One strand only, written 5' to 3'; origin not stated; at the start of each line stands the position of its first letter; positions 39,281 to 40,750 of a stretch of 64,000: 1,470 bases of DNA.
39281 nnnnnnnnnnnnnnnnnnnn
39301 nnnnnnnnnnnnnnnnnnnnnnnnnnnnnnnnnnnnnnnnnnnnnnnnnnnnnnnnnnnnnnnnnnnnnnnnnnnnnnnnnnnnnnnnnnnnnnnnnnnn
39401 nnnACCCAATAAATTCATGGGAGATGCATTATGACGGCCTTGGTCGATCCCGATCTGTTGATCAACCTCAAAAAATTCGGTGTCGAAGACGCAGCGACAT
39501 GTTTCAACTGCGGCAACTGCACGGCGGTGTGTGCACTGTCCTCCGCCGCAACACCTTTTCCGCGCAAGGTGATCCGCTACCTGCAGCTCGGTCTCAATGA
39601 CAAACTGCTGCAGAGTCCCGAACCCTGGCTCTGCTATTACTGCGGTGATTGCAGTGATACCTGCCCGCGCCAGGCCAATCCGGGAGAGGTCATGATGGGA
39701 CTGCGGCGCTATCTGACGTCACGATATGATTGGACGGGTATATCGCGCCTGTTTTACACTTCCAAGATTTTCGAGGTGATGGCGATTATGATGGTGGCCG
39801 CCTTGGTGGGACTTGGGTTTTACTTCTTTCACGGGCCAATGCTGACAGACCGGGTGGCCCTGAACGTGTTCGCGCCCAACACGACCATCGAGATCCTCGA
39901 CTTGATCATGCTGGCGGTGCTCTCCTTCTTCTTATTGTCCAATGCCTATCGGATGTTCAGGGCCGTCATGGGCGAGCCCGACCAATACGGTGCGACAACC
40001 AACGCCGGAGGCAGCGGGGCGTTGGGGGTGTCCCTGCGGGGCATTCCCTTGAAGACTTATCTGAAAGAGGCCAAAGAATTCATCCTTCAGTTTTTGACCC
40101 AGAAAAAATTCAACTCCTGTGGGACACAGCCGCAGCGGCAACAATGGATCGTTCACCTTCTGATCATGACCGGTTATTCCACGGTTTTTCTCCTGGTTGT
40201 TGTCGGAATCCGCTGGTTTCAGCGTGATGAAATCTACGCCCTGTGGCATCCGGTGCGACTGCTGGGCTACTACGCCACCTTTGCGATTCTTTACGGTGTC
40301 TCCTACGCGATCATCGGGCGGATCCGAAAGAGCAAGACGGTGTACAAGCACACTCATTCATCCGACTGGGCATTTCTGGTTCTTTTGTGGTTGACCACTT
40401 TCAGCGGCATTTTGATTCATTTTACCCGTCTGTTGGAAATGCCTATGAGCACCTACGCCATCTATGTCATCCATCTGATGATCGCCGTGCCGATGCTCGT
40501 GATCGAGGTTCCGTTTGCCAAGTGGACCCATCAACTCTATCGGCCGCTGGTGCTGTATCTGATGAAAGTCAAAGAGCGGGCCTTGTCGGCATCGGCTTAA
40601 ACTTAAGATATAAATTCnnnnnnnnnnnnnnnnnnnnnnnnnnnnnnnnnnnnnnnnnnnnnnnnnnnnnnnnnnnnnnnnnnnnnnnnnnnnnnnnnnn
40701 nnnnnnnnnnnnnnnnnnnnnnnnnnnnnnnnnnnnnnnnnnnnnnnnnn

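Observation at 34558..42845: Sigma-54-controlled 10-gene operon coupling a Qmo-like membrane redox complex to a TusA/DsrE persulfide relay: candidate undescribed sulfur-handling system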

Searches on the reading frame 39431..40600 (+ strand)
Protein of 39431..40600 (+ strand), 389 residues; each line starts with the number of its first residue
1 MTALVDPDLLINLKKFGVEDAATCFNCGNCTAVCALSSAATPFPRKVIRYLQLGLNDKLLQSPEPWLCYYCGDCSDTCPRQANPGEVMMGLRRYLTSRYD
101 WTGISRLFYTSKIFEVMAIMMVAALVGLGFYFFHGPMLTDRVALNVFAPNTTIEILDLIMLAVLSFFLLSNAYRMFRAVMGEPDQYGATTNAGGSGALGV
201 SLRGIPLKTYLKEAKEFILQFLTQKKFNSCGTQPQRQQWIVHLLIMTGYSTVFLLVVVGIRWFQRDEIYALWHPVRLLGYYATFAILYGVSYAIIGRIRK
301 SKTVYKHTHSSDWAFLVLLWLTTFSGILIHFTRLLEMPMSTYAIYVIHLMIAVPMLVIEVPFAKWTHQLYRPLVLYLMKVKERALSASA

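Call 3: search_protein_families(library=pfam, proteins=[window:39431-40600:+], max_evalue=0.01)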
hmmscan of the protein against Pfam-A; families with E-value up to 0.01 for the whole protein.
window:39431-40600:+ (389 aa): 7 families
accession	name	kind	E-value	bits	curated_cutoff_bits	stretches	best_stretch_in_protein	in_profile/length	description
PF13183.11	Fer4_8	-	4e-07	30.9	27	1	21-80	2-66/68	4Fe-4S dicluster domain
PF13187.11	Fer4_9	-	4.4e-07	30.3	27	1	24-82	2-51/52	4Fe-4S dicluster domain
PF12838.12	Fer4_7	-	1.4e-06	29.1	27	1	23-82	1-52/52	4Fe-4S dicluster domain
PF13534.11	Fer4_17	-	3.1e-06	28.1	22.2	1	24-81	2-59/61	4Fe-4S dicluster domain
PF13237.11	Fer4_10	-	1.5e-05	25.2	25.5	1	18-79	3-53/53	4Fe-4S dicluster domain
PF25160.1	LdpA_Fe-S-bd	-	0.00079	19.6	27.6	0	21-36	25-40/49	LdpA Fe-S cluster-binding domain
PF02665.19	Nitrate_red_gam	-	0.0018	18.4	22.9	1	277-371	89-184/217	Nitrate reductase gamma subunit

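Call 4: search_protein_families(library=ncbifam, proteins=[window:39431-40600:+], max_evalue=0.01)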
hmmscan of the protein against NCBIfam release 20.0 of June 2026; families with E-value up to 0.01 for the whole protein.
window:39431-40600:+ (389 aa): 13 families
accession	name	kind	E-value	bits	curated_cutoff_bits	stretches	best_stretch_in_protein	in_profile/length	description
NF038018.1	qmoC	equivalog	3.6e-57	194.5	300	1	11-375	7-358/360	quinone-interacting membrane-bound oxidoreductase complex subunit QmoC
TIGR03290.1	CoB_CoM_SS_C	equivalog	1.1e-15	57.9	160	1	22-94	2-74/144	CoB--CoM heterodisulfide reductase subunit C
NF041890.1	hdrC_Methbact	equivalog_domain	4.2e-10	39.5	270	1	12-93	19-99/192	ferredoxin:CoB-CoM heterodisulfide reductase subunit HdrC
NF041779.1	hetero_SS_HdrC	equivalog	8e-10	38.5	350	1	23-118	32-124/198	ferredoxin:CoB-CoM heterodisulfide reductase subunit HdrC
NF011607.0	PRK15033.1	subfamily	1e-06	27.9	524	1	269-384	268-380/389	tricarballylate utilization 4Fe-4S protein TcuB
TIGR02512.1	FeFe_hydrog_A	subfamily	0.00067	18.6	405.95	1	20-82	5-66/375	[FeFe] hydrogenase, group A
NF058577.1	FdxA_fam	equivalog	0.00069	19.7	65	0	20-36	34-50/52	4Fe-4S ferredoxin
NF004616.0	PRK05950.1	subfamily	0.0014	17.8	228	0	61-97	199-235/238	succinate dehydrogenase iron-sulfur subunit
NF042909.1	FMH_DH_FwdF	exception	0.0019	17.4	375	1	20-82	255-310/336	tungsten-dependent formylmethanofuran dehydrogenase subunit FwdF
TIGR03287.1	methan_mark_16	hypoth_equivalog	0.0023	16.5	363.95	0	14-37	322-345/391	methanogenesis marker 16 metalloprotein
TIGR00314.1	cdhA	equivalog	0.0037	15.1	781.3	1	18-82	395-453/784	CO dehydrogenase/acetyl-CoA synthase complex subunit alpha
TIGR02163.1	napH_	subfamily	0.0083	15.7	213.05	1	17-82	196-250/255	NapH/MauN family ferredoxin-type protein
NF045663.1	diclust_near_Sec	equivalog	0.0089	14.1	530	0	19-97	301-384/759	pyridine nucleotide-disulfide oxidoreductase/dicluster-binding protein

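Call 8: find_encoding_contigs(protein=window:39431-40600:+, flank=10000, max_places=6)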
Protein window:39431-40600:+ (389 aa): 5 contigs read that carry it; 4 places shown.
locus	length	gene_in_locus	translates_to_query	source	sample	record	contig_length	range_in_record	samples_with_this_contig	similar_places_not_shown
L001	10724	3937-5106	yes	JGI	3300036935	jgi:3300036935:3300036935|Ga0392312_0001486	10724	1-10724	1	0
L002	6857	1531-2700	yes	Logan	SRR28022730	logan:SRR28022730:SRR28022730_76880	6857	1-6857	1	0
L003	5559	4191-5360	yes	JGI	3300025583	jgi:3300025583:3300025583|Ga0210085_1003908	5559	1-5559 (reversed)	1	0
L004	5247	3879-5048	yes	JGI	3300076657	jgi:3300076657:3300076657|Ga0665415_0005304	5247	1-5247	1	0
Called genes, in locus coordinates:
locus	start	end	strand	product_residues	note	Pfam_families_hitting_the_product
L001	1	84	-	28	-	?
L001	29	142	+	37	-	-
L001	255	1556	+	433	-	PF00890:FAD_binding_2, PF01266:DAO, PF01946:Thi4 (weak), PF03486:HI0933_like (weak), PF07992:Pyr_redox_2, PF13450:NAD_binding_8, PF12838:Fer4_7, PF13187:Fer4_9, +5 more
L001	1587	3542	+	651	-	PF00890:FAD_binding_2 (weak), PF01266:DAO (faint), PF07992:Pyr_redox_2 (weak), PF12831:FAD_oxidored (weak), PF12837:Fer4_6 (faint), PF12838:Fer4_7, PF00037:Fer4 (faint), PF13237:Fer4_10 (weak)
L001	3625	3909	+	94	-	-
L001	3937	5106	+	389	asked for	PF12838:Fer4_7 (weak), PF13183:Fer4_8 (weak), PF13187:Fer4_9 (weak), PF13534:Fer4_17 (weak)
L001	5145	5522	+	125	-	PF02635:DsrE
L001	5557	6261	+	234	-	-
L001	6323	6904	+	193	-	PF13686:DrsE_2, PF02635:DsrE (faint)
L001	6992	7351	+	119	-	PF02635:DsrE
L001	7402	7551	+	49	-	-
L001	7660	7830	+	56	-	-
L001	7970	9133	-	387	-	PF00672:HAMP, PF07228:SpoIIE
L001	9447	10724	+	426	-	?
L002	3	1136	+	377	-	?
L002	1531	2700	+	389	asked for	PF12838:Fer4_7 (weak), PF13183:Fer4_8 (weak), PF13187:Fer4_9 (weak), PF13534:Fer4_17 (weak)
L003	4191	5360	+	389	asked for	PF12838:Fer4_7 (weak), PF13183:Fer4_8 (weak), PF13187:Fer4_9 (weak), PF13534:Fer4_17 (weak)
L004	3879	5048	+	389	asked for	PF12838:Fer4_7 (weak), PF13183:Fer4_8 (weak), PF13187:Fer4_9 (weak), PF13534:Fer4_17 (weak)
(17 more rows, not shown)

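Call 11: find_homologous_proteins(query=window:39431-40600:+, max_evalue=1e-10)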
Query window:39431-40600:+ (389 aa): 4103 proteins with E <= 1e-10 among 8000 candidates; the best 120 are listed.
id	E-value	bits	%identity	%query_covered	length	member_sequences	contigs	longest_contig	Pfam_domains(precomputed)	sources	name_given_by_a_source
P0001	4.4e-257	871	98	100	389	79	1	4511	PF12838.13,PF13534.12,PF13237.12,PF13183.12,PF13187.12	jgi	jgi:quinone-modifying oxidoreductase, subunit QmoC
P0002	1.5e-246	836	92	100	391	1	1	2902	PF12838.13,PF13534.12,PF13237.12,PF13183.12,PF13187.12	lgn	-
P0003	1.5e-237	807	90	100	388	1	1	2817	PF12838.13,PF13534.12,PF13237.12,PF13183.12,PF13187.12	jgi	jgi:ferredoxin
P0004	1.4e-236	804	88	99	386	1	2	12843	PF12838.13,PF13534.12,PF13237.12,PF13183.12,PF13187.12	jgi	jgi:quinone-modifying oxidoreductase subunit QmoC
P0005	9.1e-219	745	81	100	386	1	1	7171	PF12838.13,PF13534.12,PF13237.12,PF13183.12,PF13187.12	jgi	jgi:ferredoxin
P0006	2.1e-217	740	81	100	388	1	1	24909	PF12838.13,PF13534.12,PF13237.12,PF13183.12,PF13187.12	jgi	jgi:ferredoxin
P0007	3.4e-217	740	82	99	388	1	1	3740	PF12838.13,PF13534.12,PF13237.12,PF13183.12,PF13187.12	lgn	-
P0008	3.5e-217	740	81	99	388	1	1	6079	PF12838.13,PF13534.12,PF13237.12,PF13183.12,PF13187.12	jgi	-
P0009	3.9e-217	740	81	100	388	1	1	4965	PF12838.13,PF13534.12,PF13237.12,PF13183.12,PF13187.12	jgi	jgi:ferredoxin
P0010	4.5e-217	739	81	99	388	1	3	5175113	PF12838.13,PF13534.12,PF13237.12,PF13183.12,PF13187.12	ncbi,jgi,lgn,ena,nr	ncbi:MAG: 4Fe-4S dicluster domain-containing protein [Deltaproteobacteria bacterium]|jgi:ferredoxin|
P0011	6.1e-217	739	81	99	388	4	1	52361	PF12838.13,PF13534.12,PF13237.12,PF13183.12,PF13187.12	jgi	jgi:quinone-modifying oxidoreductase, subunit QmoC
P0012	6.2e-217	739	81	99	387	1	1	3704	PF13534.12,PF13237.12,PF13183.12,PF13187.12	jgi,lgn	-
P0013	7.0e-217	739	81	100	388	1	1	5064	PF12838.13,PF13534.12,PF13237.12,PF13183.12,PF13187.12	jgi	-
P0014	9.3e-217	738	81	100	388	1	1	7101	PF12838.13,PF13534.12,PF13237.12,PF13183.12,PF13187.12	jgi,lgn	-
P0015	9.6e-217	738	81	99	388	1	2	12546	PF12838.13,PF13534.12,PF13237.12,PF13183.12,PF13187.12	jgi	jgi:ferredoxin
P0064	8.0e-214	729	80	99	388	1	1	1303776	PF12838.13,PF13534.12,PF13237.12,PF13183.12,PF13187.12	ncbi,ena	-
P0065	8.6e-214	728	80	100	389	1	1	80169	PF12838.13,PF13534.12,PF13183.12,PF13187.12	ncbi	-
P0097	1.1e-212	725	78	100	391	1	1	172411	PF12838.13,PF13534.12,PF13237.12,PF13183.12,PF13187.12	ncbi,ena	-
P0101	1.5e-212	724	80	99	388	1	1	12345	PF12838.13,PF13534.12,PF13237.12,PF13183.12,PF13187.12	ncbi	-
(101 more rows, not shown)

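Call 17: find_related_loci(query=A1, collection=genome_contigs, flank=10000)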
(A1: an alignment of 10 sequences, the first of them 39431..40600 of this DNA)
Query A1 (389 aa) in genome_contigs; peptide patterns used: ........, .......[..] (x = any residue, [..] = any of these).
599 stretches matched a pattern (row limit reached: there are more); 574 encode a relative of the query (tblastn E <= 1e-3); the best 80 are kept; 80 distinct loci.
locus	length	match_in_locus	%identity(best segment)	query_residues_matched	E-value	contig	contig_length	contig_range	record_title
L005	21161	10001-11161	81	1-387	0e+0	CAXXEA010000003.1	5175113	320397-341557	MAG: Desulfobacterales bacterium isolate 84c40b14-595f-4247-b5ef-7e7784979392 genome assembly, contig: contig_3, whole g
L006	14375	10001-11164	79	1-388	0e+0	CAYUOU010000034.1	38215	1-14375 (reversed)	MAG TPA_asm: uncultured Desulfobacterales bacterium isolate SRP141376_co3_406 genome assembly, contig: NODE_2676_length_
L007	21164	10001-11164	77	1-388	0e+0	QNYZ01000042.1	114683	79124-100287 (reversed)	MAG: Deltaproteobacteria bacterium isolate MAG 48 Ga0226836_10000018, whole genome shotgun sequence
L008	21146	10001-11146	81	1-382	0e+0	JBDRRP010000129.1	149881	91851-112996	MAG: Pseudomonadota bacterium isolate MEGAHIT-group-2.99 k141_1367329, whole genome shotgun sequence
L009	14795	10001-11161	79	1-387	0e+0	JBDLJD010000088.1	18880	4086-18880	MAG: Thermodesulfobacteriota bacterium isolate MAG075 MAG075_88, whole genome shotgun sequence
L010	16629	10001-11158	79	1-386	0e+0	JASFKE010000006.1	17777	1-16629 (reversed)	MAG: Desulfobacteraceae bacterium isolate D0608U20metaG_Bin_52 D0608U20metaG_FD_scaffold_35_c1, whole genome shotgun seq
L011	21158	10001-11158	79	1-384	0e+0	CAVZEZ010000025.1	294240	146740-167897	MAG: uncultured delta proteobacterium isolate MFD05684.bin.1.177 genome assembly, contig: contig_6172, whole genome shot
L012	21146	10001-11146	77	1-388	0e+0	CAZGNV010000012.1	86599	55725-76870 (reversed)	MAG TPA_asm: uncultured Desulfosarcinaceae bacterium isolate SRP338002_co1_139 genome assembly, contig: NODE_254_length_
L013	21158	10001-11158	76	1-386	0e+0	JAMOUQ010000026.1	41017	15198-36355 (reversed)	MAG: Desulfobacteraceae bacterium isolate PIR-30_metabat1_scaf2bin.020 PIR-30_scaffold_293_c1, whole genome shotgun sequ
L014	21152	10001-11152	77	1-384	0e+0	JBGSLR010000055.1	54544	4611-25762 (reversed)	MAG: Desulfobacterales bacterium isolate JTS-AC21 k141_3007442, whole genome shotgun sequence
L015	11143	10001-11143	78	1-381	0e+0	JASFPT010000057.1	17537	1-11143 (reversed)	MAG: Desulfobacterales bacterium isolate D0819S02metaG_Bin_228 D0819S02metaG_FD_scaffold_180_c1, whole genome shotgun se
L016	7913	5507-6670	76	1-388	0e+0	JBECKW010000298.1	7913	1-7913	MAG: Desulfobacterales bacterium isolate ETDI60 k127_984882, whole genome shotgun sequence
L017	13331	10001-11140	80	1-389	0e+0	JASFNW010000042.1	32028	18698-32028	MAG: Desulfobacterales bacterium isolate D0819M02metaG_Bin_17 D0819M02metaG_FD_scaffold_133_c1, whole genome shotgun seq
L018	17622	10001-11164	75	1-388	0e+0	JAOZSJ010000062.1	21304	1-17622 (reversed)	MAG: Desulfobacterales bacterium isolate GMC6.metabat2.155 GMC6_1827_length_21304_cov_14.606993, whole genome shotgun se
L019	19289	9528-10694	73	1-389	0e+0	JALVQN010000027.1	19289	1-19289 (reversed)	MAG: Desulfobacterales bacterium isolate A3_metabat2_scaf2bin.054 A3_NODE_1383_length_19289_cov_2.636938, whole genome s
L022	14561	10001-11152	74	1-386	0e+0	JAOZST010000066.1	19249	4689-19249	MAG: Desulfobacteraceae bacterium isolate GMC6.metabat2.94 GMC6_2251_length_19249_cov_13.910858, whole genome shotgun se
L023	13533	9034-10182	72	1-385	0e+0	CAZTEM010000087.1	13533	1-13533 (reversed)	MAG TPA_asm: uncultured Desulfobacterales bacterium isolate binchicken_co67_180 genome assembly, contig: NODE_4793_lengt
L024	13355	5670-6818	76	1-387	0e+0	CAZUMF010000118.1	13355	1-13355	MAG TPA_asm: uncultured Desulfohalobiaceae bacterium isolate binchicken_co77_81 genome assembly, contig: NODE_5449_lengt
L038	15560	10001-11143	57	1-388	4e-148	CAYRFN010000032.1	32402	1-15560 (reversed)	MAG TPA_asm: uncultured Desulfobacteraceae bacterium isolate SRP323688_co1_105 genome assembly, contig: NODE_2443_length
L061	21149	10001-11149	52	1-386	3e-139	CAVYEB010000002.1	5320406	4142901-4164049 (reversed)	MAG: uncultured delta proteobacterium isolate MFD04492.bin.1.18 genome assembly, contig: contig_19176, whole genome shot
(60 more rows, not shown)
